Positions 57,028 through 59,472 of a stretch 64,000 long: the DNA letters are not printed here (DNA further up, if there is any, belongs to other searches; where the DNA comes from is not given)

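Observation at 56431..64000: Seven-gene co-directional methyltransferase / NTase / nuclease / helicase cluster that fits no canonical defence architecture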

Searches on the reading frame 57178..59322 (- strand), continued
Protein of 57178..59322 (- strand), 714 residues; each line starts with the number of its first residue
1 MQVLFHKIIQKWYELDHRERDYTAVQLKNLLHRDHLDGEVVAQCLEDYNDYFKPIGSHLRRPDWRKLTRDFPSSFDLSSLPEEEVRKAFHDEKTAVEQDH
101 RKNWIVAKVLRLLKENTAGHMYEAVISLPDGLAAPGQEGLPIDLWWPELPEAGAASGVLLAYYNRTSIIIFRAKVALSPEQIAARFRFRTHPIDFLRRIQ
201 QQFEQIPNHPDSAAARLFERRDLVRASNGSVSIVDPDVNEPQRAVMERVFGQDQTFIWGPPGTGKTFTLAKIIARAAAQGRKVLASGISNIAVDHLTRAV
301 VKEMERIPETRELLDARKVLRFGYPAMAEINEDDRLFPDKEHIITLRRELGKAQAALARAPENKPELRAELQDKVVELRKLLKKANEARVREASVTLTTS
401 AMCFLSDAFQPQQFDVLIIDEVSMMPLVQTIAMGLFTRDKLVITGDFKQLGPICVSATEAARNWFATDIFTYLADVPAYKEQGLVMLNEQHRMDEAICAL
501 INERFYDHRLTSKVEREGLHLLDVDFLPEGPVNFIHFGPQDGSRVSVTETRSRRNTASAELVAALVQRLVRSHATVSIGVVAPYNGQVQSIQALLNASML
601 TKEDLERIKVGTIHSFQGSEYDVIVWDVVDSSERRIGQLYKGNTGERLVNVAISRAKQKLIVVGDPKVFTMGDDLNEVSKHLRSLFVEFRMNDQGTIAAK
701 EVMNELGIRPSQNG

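Call 45: find_related_loci(query=A1, collection=viral_contigs, flank=10000)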
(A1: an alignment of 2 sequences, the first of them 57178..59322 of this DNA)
Query A1 (714 aa) in viral_contigs; peptide patterns used: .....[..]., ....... (x = any residue, [..] = any of these).
147 stretches matched a pattern, but none encodes a relative of the query by tblastn (E <= 1e-3).

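Call 53: search_dna_similar(query=window:57178-59322:-, collection=plasmids, mode=protein, max_rows=15)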
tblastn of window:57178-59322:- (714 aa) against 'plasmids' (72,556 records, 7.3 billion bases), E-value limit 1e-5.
Records with a match: 213; places in all: 224; records where one place covers at least 80% of the query: 0.
Best place of each record, by identity: <60% 213.
By first word of the organism name: Pseudomonas 24; Ralstonia 20; Rhizobium 16; Acetobacter 10; Clostridium 7; Sphingobium 6; Nostoc 5; Acinetobacter 5; Sinorhizobium 4; Bacteroides 4; and 83 more.
By predicted mobility (MOB-suite, as given by PLSDB): non-mobilizable 118; mobilizable 57; conjugative 38.
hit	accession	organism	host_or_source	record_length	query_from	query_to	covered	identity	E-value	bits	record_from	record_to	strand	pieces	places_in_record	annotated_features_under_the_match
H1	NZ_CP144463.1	Halalkalicoccus sp. FCH27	cell culture,Salt lake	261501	173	665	69%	29.1%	8e-29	131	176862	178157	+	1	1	AAA domain-containing protein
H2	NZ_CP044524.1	Halorussus halophilus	pure culture,marine solar saltern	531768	230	670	62%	31.2%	2e-24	117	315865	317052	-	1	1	AAA domain-containing protein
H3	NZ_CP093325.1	Bacillus sp. N5-665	whole organism,peat soil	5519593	201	665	65%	29.5%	3e-39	164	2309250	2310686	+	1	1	none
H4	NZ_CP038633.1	Halobacterium salinarum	cell culture,DSM:3754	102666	191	665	67%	28.7%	1e-30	137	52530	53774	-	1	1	AAA domain-containing protein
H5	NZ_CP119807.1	Halorussus lipolyticus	cell culture,coastal saline-alkali land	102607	230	690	65%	28.8%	2e-26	124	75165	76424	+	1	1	AAA domain-containing protein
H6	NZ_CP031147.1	Haloplanus rubicundus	solar salt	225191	238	681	62%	29.9%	8e-25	119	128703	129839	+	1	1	AAA domain-containing protein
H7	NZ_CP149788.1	Haloterrigena sp. KLK7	cell culture,salt lake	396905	235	665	60%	30.7%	2e-21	107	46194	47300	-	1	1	AAA domain-containing protein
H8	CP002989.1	halophilic archaeon DL31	-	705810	238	709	66%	27.6%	2e-23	114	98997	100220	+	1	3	none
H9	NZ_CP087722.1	Halalkaliarchaeum sp. AArc-CO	Kulunda Steppe hypersaline lake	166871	238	665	60%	30.3%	3e-24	117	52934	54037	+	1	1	AAA domain-containing protein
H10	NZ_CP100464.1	Salinigranum marinum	cell culture,Saline soil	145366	251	665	58%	31.0%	2e-22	111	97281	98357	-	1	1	AAA domain-containing protein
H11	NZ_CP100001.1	Halorussus vallis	cell culture,saline soil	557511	234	683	63%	28.5%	1e-23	114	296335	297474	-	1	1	AAA domain-containing protein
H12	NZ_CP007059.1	Halostagnicola larsenii XH-48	-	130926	235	665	60%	29.4%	3e-25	120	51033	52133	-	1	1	AAA domain-containing protein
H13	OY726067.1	Phocaeicola massiliensis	-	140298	239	685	63%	28.2%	2e-28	130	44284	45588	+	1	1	none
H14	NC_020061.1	Rhizobium tropici CIAT 899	Phaseolus vulgaris root nodule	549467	215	665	63%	27.7%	4e-11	75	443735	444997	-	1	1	AAA domain-containing protein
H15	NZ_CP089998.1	Cytobacillus spongiae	sponge,Pure culture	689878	255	665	58%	30.4%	4e-37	157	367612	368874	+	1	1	AAA domain-containing protein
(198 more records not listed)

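Call 59: search_solved_structures(query=window:57178-59322:-, max_evalue=0.001)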
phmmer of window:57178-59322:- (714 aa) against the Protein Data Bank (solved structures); distinct sequences matched with E-value up to 0.001: 20.
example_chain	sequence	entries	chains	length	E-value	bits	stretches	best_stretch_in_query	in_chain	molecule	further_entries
2xzo_A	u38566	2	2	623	6.2e-27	97.5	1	236-673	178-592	REGULATOR OF NONSENSE TRANSCRIPTS 1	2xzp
2gjk_A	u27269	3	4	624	6.2e-27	97.5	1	236-673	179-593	Regulator of nonsense transcripts 1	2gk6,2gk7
6ej5_A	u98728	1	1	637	6.7e-27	97.4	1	236-673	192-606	Regulator of nonsense transcripts 1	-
9qwn_A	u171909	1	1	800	1.5e-26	96.3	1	236-673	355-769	Isoform 2 of Regulator of nonsense transcripts 1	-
2wjv_A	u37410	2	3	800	1.5e-26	96.3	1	236-673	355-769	REGULATOR OF NONSENSE TRANSCRIPTS 1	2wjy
4b3g_A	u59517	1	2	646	5e-26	94.5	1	243-668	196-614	DNA-BINDING PROTEIN SMUBP-2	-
4b3f_X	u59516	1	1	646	5e-26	94.5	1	243-668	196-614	DNA-BINDING PROTEIN SMUBP-2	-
5eax_A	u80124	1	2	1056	5.5e-24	87.8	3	528-681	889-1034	DNA replication ATP-dependent helicase/nuclease DNA2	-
5eaw_A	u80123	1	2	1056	5.5e-24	87.8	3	528-681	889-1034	DNA replication ATP-dependent helicase/nuclease DNA2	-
5ean_A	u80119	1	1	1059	5.5e-24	87.8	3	528-681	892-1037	DNA replication ATP-dependent helicase/nuclease DNA2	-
8rd3_A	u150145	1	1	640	1.1e-19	73.6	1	238-683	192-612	ATP-dependent helicase NAM7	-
2xzl_A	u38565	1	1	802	2.6e-19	72.4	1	238-683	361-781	ATP-DEPENDENT HELICASE NAM7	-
9qdq_A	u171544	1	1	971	4.2e-19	71.7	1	238-683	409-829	ATP-dependent helicase NAM7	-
8ftm_A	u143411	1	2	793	2.8e-14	55.7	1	334-673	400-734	5'-3' RNA helicase-like protein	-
8fth_A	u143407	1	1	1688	2.9e-13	52.3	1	334-673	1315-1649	5'-3' RNA helicase-like protein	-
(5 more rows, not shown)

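Call 60: search_solved_structures(query=L011:1417-4956:+, max_evalue=0.001)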
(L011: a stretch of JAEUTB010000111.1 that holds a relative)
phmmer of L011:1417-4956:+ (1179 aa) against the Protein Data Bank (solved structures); distinct sequences matched with E-value up to 0.001: 6.
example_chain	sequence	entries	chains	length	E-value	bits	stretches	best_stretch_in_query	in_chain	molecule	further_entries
1g38_A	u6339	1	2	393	1.4e-07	32.9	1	789-1048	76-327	MODIFICATION METHYLASE TAQI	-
1aqi_A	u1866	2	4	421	1.4e-07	32.8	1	789-1048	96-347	ADENINE-N6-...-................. TAQI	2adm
2ibs_A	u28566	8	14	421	1.5e-07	32.7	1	789-1048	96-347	Modification methylase TaqI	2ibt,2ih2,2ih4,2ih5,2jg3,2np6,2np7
1aqj_A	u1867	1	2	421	1.6e-07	32.7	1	789-1048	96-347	ADENINE-N6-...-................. TAQI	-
7qw5_A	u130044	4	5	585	0.00039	21.4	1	792-902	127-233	Modification methylase BseCI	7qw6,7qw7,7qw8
7vru_A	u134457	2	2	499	0.00066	20.7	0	781-908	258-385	Site-specific DNA-methyltransferase (adenine-specific)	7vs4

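Call 62: search_protein_families(library=pfam, proteins=[L011:1417-2916:+], max_evalue=0.05)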
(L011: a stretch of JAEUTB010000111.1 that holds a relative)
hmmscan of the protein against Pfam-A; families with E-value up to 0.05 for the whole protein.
L011:1417-2916:+ (500 aa): 2 families
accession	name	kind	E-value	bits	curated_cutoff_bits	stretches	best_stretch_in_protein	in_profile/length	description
PF14335.11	DUF4391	-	0.0051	17.2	29.9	1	65-184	28-132/232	Domain of unknown function (DUF4391)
PF02384.22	N6_Mtase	-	0.0065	16.3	20.4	1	462-499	3-36/311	N-6 DNA Methylase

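Call 112: get_annotated_region(hit=H13, flank=4000)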
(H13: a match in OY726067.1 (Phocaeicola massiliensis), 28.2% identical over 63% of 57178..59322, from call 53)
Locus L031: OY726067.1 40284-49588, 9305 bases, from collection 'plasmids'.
description: Phocaeicola massiliensis strain Bacteroides massiliensis TSDC17.2-1.1 genome assembly, plasmid: 93
organism: Phocaeicola massiliensis (NCBI taxid 204516)
taxonomy: Bacteria; Bacteroidota; Bacteroidia; Bacteroidales; Bacteroidaceae; Phocaeicola; Phocaeicola massiliensis
host: -; source: -; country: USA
typing (MOB-suite, as given by PLSDB): non-mobilizable
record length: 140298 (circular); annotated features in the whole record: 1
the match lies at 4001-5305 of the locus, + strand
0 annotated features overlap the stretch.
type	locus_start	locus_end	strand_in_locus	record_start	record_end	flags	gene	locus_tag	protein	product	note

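Call 113: get_annotated_region(hit=H3, flank=4000)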
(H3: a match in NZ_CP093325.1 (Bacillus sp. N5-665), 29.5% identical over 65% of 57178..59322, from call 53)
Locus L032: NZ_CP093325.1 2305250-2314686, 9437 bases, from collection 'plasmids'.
description: Bacillus sp. N5-665 strain N5/665 plasmid p1, complete sequence
organism: Bacillus sp. N5-665 (NCBI taxid 2925318)
taxonomy: Bacteria; Bacillota; Bacilli; Bacillales; Bacillaceae; Bacillus; Bacillus sp. N5-665
host: -; source: whole organism,peat soil; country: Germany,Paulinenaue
typing (MOB-suite, as given by PLSDB): non-mobilizable
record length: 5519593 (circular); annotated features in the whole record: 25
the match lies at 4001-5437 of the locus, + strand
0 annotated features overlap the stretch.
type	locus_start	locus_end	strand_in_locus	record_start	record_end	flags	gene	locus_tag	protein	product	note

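Call 114: get_annotated_region(hit=H1, flank=4000)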
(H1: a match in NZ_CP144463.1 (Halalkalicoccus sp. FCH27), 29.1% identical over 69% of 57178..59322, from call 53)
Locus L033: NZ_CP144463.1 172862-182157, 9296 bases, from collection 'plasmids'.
description: Halalkalicoccus sp. FCH27 plasmid unnamed2, complete sequence
organism: Halalkalicoccus sp. FCH27 (NCBI taxid 3117459)
taxonomy: Archaea; Euryarchaeota; Halobacteria; Halobacteriales; Halococcaceae; Halalkalicoccus; Halalkalicoccus sp. FCH27
host: -; source: cell culture,Salt lake; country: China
typing (MOB-suite, as given by PLSDB): non-mobilizable
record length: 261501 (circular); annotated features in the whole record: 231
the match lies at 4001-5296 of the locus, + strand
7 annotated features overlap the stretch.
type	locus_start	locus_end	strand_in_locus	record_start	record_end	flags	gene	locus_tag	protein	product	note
CDS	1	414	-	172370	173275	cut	-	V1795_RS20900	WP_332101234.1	hypothetical protein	-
CDS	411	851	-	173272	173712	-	-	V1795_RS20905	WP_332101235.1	DUF6884 domain-containing protein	-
CDS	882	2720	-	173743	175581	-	-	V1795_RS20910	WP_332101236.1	DUF262 domain-containing HNH endonuclease family protein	-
CDS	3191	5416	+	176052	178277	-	-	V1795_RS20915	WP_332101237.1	AAA domain-containing protein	-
CDS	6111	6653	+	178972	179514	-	-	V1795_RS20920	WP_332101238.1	hypothetical protein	-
CDS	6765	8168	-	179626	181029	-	-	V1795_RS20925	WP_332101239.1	restriction endonuclease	-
CDS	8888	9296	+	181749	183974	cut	-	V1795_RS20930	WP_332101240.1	hypothetical protein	-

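Call 115: get_annotated_region(hit=H15, flank=4000)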
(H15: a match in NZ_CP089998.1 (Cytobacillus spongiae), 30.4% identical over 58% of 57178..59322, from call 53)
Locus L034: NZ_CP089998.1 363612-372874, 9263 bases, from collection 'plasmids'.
description: Cytobacillus spongiae strain CY-G plasmid unnamed, complete sequence
organism: Cytobacillus spongiae (NCBI taxid 2901381)
taxonomy: Bacteria; Bacillota; Bacilli; Bacillales; Bacillaceae; Cytobacillus; Cytobacillus spongiae
host: -; source: sponge,Pure culture; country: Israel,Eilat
typing (MOB-suite, as given by PLSDB): non-mobilizable
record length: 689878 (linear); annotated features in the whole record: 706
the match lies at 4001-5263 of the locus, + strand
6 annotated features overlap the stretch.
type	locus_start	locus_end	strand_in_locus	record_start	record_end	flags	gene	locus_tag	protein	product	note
CDS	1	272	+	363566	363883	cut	-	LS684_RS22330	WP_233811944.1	hypothetical protein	-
CDS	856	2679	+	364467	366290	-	-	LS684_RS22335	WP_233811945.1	reverse transcriptase/maturase family protein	-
CDS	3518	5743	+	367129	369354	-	-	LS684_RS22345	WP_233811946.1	AAA domain-containing protein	-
CDS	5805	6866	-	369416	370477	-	selD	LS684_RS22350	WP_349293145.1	selenide, water dikinase SelD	GO:0001887 - selenium compound metabolic process [Evidence IEA]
CDS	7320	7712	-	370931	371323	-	-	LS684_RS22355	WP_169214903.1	Hsp20/alpha crystallin family protein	-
CDS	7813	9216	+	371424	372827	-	selA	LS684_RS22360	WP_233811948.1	L-seryl-tRNA(Sec) selenium transferase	GO:0001514 - selenocysteine incorporation [Evidence IEA]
